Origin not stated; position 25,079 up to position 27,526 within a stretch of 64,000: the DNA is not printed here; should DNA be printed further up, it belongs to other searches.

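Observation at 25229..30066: A sodium:solute symporter operon encodes two proteins built from 2 and 4 tandem SnoaL/ester-cyclase-like domains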

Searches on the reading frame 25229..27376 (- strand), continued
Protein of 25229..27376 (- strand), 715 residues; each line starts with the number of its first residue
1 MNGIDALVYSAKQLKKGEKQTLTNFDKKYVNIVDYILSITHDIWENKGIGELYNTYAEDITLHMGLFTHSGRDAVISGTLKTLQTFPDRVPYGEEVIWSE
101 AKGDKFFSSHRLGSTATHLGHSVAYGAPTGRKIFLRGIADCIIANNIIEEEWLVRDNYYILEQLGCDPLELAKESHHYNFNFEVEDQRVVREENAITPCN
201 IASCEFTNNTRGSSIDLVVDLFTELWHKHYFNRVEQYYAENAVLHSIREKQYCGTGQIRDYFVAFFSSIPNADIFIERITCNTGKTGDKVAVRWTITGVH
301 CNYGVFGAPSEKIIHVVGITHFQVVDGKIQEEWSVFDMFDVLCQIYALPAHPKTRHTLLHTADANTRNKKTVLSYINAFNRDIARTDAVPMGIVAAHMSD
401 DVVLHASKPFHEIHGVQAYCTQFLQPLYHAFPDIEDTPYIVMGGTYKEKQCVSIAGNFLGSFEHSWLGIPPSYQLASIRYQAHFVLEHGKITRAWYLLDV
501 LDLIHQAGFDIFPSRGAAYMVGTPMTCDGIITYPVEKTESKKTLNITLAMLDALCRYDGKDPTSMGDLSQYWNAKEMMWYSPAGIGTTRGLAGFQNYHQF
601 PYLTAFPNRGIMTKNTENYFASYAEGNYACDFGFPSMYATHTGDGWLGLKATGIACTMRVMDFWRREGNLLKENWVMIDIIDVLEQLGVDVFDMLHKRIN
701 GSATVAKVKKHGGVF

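Call 44: search_protein_families(library=pfam, proteins=[L040:9-665:+, L041:2694-3917:+, L072:12228-12866:-, L061:2363-3826:+, L061:4940-6022:+, L064:16060-17163:-, L064:15496-15996:+, L073:13663-14718:-, L069:7496-8626:+, L064:8100-9005:+], max_evalue=0.001)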
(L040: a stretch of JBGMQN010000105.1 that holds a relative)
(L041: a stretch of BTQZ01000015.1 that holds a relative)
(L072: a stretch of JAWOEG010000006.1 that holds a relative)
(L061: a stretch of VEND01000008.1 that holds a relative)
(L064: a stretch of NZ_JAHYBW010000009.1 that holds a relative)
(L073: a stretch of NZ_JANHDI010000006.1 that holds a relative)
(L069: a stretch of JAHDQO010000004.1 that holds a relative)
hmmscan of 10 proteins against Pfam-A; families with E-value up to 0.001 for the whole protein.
L040:9-665:+ (218 aa): 1 family
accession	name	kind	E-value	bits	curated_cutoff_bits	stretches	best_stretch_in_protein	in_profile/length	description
PF02633.19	Creatininase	-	1e-28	100.8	31.3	1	2-191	57-238/238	Creatinine amidohydrolase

L041:2694-3917:+ (407 aa): 1 family
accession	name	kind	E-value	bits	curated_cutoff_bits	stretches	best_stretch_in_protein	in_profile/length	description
PF01208.23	URO-D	-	5e-22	78.8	23.9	1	167-369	148-345/346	Uroporphyrinogen decarboxylase (URO-D)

L072:12228-12866:- (212 aa): 2 families
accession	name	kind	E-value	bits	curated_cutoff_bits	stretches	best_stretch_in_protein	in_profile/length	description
PF02310.24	B12-binding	-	6.5e-25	87.7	32.1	1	91-203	2-117/121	B12 binding domain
PF02607.22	B12-binding_2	-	1.1e-20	74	23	1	6-78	3-74/74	B12 binding domain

L061:2363-3826:+ (487 aa): 12 families
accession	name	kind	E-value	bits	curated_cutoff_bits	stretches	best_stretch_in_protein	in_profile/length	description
PF00158.32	Sigma54_activat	-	1e-70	237.2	20.2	1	171-338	1-167/168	Sigma-54 interaction domain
PF25601.1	AAA_lid_14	-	7.3e-24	83.8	27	1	344-422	1-80/87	AAA+ ATPase lid domain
PF14532.12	Sigma54_activ_2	-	3.3e-17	63.4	25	1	173-343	2-138/138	Sigma-54 interaction domain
PF00989.32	PAS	-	2e-14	54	22.6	1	24-129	2-113/113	PAS fold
PF13426.13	PAS_9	-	5.2e-12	46.4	27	1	34-131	2-103/103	PAS domain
PF18024.7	HTH_50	-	1.2e-11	44.6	27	1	435-478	4-47/50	Helix-turn-helix domain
PF08448.16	PAS_4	-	2.4e-07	31.4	23.1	1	29-133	1-109/110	PAS fold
PF00004.35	AAA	-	3.3e-05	24.8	21.2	1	195-314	1-110/131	ATPase family associated with various cellular activities (AAA)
PF07728.20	AAA_5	-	4.1e-05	24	22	1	195-316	2-125/139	AAA domain (dynein-related subfamily)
PF13188.13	PAS_8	-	5e-05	23.5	21.8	1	26-72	4-47/65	PAS domain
PF01078.27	Mg_chelatase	-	0.00023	21.1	20.3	0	246-313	88-157/207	Magnesium chelatase, subunit ChlI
PF02954.25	HTH_8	-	0.00032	20.8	22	1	439-478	2-42/42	Bacterial regulatory protein, Fis family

L061:4940-6022:+ (360 aa): 1 family
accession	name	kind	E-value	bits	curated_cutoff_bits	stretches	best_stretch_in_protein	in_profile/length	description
PF03480.18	DctP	-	8.4e-80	268.6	23.4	1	58-337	1-281/286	Bacterial extracellular solute-binding protein, family 7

L064:16060-17163:- (367 aa): 4 families
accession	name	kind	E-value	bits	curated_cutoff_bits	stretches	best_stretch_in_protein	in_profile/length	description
PF00107.32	ADH_zinc_N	-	1.6e-27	96.4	31.8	1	195-328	1-128/129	Zinc-binding dehydrogenase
PF08240.17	ADH_N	-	2.9e-23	82.5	23.5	1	27-152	2-101/104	Alcohol dehydrogenase GroES-like domain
PF16912.11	Glu_dehyd_C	-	1.7e-11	44.4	34.9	1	178-354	25-201/211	Glucose dehydrogenase C-terminus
PF13602.12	ADH_zinc_N_2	-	2.7e-10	41.7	27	1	228-358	1-127/134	Zinc-binding dehydrogenase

L064:15496-15996:+ (166 aa): 2 families
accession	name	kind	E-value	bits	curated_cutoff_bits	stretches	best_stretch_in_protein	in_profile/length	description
PF07366.18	SnoaL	-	2.8e-09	37.3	28.4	1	25-154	4-124/126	SnoaL-like polyketide cyclase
PF12680.13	SnoaL_2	-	5.3e-05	24.2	27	1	30-96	6-66/102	SnoaL-like domain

L073:13663-14718:- (351 aa): 0 families

L069:7496-8626:+ (376 aa): 1 family
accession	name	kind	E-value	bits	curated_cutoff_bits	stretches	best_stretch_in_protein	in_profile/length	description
PF01244.27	Peptidase_M19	-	2.3e-73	247.6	26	1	22-373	3-319/319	Membrane dipeptidase (Peptidase family M19)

L064:8100-9005:+ (301 aa): 4 families
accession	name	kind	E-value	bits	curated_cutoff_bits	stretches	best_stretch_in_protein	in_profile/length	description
PF03446.21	NAD_binding_2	-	2.6e-34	119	21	1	7-159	3-154/161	NAD binding domain of 6-phosphogluconate dehydrogenase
PF14833.11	NAD_binding_11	-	2.3e-30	105.8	30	1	168-287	1-121/122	NAD-binding of NADP-dependent 3-hydroxyisobutyrate dehydrogenase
PF03807.23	F420_oxidored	-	7.4e-06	26.9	21.6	1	7-72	3-72/94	NADP oxidoreductase coenzyme F420-dependent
PF02826.25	2-Hacid_dh_C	-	9e-06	25.6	25.1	1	3-71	36-103/178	D-isomer specific 2-hydroxyacid dehydrogenase, NAD binding domain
